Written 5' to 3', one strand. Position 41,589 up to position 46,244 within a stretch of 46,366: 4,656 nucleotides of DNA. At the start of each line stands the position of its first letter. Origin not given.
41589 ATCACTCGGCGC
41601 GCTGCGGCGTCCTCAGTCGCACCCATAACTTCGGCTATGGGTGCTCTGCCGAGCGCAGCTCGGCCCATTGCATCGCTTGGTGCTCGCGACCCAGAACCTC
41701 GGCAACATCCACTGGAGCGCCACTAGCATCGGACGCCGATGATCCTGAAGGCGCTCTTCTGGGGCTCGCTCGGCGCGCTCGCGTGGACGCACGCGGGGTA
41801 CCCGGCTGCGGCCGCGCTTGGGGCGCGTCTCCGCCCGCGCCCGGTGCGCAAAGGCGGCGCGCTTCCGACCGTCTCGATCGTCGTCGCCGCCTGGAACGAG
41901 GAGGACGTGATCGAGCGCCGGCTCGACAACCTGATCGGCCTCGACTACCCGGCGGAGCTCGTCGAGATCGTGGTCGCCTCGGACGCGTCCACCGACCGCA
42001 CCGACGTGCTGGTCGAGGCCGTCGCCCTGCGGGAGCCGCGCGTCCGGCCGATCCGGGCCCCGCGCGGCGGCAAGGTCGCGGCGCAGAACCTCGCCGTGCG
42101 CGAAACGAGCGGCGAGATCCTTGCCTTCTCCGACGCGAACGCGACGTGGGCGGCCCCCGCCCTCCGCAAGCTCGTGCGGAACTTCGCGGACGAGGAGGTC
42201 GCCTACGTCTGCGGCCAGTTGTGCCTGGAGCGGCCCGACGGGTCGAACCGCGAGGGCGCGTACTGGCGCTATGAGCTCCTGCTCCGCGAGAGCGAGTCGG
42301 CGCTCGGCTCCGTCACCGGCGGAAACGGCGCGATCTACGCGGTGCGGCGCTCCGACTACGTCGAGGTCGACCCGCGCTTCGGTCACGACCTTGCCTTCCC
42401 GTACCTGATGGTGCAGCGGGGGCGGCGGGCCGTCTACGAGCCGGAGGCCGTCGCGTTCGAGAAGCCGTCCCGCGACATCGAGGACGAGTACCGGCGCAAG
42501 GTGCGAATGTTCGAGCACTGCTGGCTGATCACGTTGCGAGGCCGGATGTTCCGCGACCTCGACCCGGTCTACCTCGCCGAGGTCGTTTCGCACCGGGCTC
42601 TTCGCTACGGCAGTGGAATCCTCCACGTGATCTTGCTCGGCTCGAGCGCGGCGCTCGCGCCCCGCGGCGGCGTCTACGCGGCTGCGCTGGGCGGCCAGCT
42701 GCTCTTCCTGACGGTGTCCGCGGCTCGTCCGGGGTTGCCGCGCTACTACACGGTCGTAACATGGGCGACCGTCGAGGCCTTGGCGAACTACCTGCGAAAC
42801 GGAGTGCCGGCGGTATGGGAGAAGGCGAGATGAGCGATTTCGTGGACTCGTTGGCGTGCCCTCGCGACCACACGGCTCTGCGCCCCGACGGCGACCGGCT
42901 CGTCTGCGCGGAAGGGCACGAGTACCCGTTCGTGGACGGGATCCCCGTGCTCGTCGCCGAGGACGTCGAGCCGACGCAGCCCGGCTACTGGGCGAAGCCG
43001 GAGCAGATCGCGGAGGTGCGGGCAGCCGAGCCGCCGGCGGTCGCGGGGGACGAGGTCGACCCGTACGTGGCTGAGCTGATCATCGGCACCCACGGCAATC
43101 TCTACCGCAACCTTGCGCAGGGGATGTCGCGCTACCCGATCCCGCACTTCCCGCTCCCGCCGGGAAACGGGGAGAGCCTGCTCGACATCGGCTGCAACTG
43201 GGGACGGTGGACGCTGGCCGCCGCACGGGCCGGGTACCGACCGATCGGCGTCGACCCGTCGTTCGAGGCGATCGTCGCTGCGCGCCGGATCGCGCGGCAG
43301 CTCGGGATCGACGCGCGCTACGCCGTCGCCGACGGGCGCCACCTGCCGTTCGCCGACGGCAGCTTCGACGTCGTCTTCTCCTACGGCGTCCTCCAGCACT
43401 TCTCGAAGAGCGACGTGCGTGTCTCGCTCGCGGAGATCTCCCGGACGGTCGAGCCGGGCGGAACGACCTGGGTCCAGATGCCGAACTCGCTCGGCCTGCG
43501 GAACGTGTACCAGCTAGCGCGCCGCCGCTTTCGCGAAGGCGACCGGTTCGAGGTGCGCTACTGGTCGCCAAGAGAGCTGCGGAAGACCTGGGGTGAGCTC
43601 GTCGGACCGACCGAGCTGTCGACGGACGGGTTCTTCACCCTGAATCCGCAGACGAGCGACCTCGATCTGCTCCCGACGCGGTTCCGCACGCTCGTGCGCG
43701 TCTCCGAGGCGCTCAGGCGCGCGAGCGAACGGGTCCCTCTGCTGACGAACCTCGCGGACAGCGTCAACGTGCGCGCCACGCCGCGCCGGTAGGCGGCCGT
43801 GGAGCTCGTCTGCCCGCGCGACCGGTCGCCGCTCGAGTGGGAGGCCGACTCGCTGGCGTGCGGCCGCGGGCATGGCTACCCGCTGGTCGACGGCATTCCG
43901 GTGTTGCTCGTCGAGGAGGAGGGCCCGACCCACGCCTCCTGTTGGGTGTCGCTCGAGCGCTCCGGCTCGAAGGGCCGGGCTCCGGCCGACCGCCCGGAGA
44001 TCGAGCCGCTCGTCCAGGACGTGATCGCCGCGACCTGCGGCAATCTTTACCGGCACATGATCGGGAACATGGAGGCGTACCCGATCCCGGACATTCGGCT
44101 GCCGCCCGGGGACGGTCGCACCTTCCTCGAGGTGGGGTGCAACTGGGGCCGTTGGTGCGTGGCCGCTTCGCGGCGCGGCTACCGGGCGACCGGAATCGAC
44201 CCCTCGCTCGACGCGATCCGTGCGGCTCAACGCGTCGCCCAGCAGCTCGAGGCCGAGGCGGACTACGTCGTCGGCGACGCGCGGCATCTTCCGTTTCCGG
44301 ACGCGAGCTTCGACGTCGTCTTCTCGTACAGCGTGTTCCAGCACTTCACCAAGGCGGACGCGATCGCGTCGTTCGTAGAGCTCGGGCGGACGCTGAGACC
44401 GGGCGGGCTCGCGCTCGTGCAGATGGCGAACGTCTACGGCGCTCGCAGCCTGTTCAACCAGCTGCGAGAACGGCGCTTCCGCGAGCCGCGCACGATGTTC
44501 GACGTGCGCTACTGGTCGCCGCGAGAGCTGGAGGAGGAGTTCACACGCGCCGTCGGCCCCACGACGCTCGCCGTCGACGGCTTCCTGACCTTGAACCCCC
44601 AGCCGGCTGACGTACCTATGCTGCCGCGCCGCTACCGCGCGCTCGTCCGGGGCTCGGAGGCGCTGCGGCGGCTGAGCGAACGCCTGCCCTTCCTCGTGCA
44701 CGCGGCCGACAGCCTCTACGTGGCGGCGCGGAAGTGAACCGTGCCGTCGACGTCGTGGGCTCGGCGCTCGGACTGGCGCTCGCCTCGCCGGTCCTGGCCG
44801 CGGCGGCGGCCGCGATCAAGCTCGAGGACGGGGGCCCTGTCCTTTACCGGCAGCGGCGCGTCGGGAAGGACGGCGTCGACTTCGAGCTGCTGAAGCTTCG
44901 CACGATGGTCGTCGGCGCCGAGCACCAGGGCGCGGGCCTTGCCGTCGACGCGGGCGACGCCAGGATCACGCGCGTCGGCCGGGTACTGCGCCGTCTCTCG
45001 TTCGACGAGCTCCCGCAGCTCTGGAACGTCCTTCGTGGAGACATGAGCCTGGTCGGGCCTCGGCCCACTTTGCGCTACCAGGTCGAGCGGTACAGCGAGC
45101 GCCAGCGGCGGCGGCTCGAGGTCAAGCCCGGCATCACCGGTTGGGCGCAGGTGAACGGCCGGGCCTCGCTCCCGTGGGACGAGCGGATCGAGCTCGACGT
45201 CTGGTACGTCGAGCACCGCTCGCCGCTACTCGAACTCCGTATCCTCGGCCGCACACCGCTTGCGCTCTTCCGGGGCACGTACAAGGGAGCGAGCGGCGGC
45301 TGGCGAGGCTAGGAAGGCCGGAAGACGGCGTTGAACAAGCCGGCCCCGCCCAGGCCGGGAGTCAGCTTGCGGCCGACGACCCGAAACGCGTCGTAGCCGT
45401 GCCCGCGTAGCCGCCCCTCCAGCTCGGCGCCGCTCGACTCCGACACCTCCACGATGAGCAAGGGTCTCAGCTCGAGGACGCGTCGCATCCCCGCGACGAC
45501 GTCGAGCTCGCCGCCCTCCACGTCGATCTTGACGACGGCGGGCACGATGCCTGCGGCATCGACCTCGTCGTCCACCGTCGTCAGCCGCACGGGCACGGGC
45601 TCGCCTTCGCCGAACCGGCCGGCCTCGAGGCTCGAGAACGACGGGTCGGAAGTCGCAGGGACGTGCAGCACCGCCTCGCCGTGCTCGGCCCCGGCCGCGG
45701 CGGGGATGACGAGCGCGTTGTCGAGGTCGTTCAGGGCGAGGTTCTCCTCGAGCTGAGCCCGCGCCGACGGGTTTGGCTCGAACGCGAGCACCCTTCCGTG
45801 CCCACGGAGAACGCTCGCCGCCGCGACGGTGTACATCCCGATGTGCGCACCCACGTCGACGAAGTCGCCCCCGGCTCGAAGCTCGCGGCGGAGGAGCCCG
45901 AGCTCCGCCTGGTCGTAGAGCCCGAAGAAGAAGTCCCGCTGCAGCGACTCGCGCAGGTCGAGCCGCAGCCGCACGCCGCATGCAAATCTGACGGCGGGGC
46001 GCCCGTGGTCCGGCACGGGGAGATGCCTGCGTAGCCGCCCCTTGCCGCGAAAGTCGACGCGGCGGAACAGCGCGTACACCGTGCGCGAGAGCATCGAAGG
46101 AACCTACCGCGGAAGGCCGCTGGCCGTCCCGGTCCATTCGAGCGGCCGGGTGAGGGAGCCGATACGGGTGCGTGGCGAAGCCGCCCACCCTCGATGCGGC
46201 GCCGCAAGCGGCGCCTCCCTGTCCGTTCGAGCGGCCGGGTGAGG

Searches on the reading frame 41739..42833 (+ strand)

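Call 11: search_protein_families(library=pfam, proteins=[window:41739-42833:+], max_evalue=0.001)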
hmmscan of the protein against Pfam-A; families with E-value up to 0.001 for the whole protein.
window:41739-42833:+ (364 aa): 3 families
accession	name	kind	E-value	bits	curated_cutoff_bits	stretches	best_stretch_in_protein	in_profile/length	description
PF00535.33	Glycos_transf_2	-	1.3e-23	84.2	23.3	1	46-175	1-129/168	Glycosyl transferase family 2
PF13641.12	Glyco_tranf_2_3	-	1.1e-11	45.6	27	1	43-254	1-224/230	Glycosyltransferase like family 2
PF13506.12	Glyco_transf_21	-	0.00012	22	21.7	1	111-206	17-113/174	Glycosyl transferase family 21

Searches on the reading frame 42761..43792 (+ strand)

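Call 11: search_protein_families(library=pfam, proteins=[window:42761-43792:+], max_evalue=0.001)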
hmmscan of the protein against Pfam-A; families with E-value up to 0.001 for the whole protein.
window:42761-43792:+ (343 aa): 8 families
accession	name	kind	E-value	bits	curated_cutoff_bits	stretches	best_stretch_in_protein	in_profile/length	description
PF13649.12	Methyltransf_25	-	6.8e-22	78.4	27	1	141-234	2-97/97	Methyltransferase domain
PF08241.18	Methyltransf_11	-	1.8e-21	77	21.2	1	141-236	1-93/95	Methyltransferase domain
PF08242.18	Methyltransf_12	-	1.3e-12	48.7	30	1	141-235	1-97/98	Methyltransferase domain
PF13489.12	Methyltransf_23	-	2e-12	47.6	27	1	134-276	20-153/164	Methyltransferase domain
PF13847.12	Methyltransf_31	-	1e-11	45.1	27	1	136-245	3-114/145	Methyltransferase domain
PF02353.26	CMAS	-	6.1e-08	32.7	27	1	136-239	62-165/273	Mycolic acid cyclopropane synthetase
PF01209.24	Ubie_methyltran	-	1.4e-06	28.3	20.1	1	136-238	47-151/233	ubiE/COQ5 methyltransferase family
PF08003.17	Methyltransf_9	-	5e-06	26.1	23.8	1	132-215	111-196/315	Protein of unknown function (DUF1698)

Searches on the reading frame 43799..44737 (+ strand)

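Call 11: search_protein_families(library=pfam, proteins=[window:43799-44737:+], max_evalue=0.001)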
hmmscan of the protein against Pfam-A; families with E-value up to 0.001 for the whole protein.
window:43799-44737:+ (312 aa): 9 families
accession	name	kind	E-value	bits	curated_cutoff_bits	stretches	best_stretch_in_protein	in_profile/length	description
PF13649.12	Methyltransf_25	-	2.9e-22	79.6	27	1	110-203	2-97/97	Methyltransferase domain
PF08241.18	Methyltransf_11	-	4.2e-22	79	21.2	1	110-206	1-94/95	Methyltransferase domain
PF13489.12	Methyltransf_23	-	8.7e-15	55.3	27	1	103-251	20-157/164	Methyltransferase domain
PF08242.18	Methyltransf_12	-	8.6e-14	52.5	30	1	110-204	1-97/98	Methyltransferase domain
PF13847.12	Methyltransf_31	-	3.9e-12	46.5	27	1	105-223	3-123/145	Methyltransferase domain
PF02353.26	CMAS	-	4.2e-09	36.6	27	1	105-217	62-174/273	Mycolic acid cyclopropane synthetase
PF03141.22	Methyltransf_29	-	2.7e-05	23.4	23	1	105-213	117-223/506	Putative S-adenosyl-L-methionine-dependent methyltransferase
PF01209.24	Ubie_methyltran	-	0.00012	22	20.1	1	105-206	47-150/233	ubiE/COQ5 methyltransferase family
PF08003.17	Methyltransf_9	-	0.00023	20.7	23.8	1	101-213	111-223/315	Protein of unknown function (DUF1698)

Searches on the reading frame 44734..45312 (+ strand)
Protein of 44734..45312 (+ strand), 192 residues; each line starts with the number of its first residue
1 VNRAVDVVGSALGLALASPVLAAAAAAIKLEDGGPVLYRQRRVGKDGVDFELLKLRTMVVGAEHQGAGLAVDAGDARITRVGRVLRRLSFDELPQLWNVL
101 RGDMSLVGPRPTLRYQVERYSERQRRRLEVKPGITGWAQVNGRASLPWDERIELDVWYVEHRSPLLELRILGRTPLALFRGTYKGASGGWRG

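Call 11: search_protein_families(library=pfam, proteins=[window:44734-45312:+], max_evalue=0.001)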
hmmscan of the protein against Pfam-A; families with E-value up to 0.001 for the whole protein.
window:44734-45312:+ (192 aa): 1 family
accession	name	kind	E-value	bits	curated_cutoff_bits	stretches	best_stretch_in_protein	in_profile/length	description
PF02397.22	Bac_transf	-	6e-64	215.3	27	1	3-179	2-178/179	Bacterial sugar transferase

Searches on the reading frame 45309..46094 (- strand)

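Call 11: search_protein_families(library=pfam, proteins=[window:45309-46094:-], max_evalue=0.001)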
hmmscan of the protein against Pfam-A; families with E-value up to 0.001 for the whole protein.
window:45309-46094:- (261 aa): 2 families
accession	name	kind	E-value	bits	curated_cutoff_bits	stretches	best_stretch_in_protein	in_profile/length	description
PF05050.19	Methyltransf_21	-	2.7e-19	70.4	22.7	1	80-234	1-171/173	Methyltransferase FkbM domain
PF02475.24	TRM5-TYW2_MTfase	-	2.5e-05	24.8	28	1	40-128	7-89/164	TRM5/TYW2 methyltransferase domain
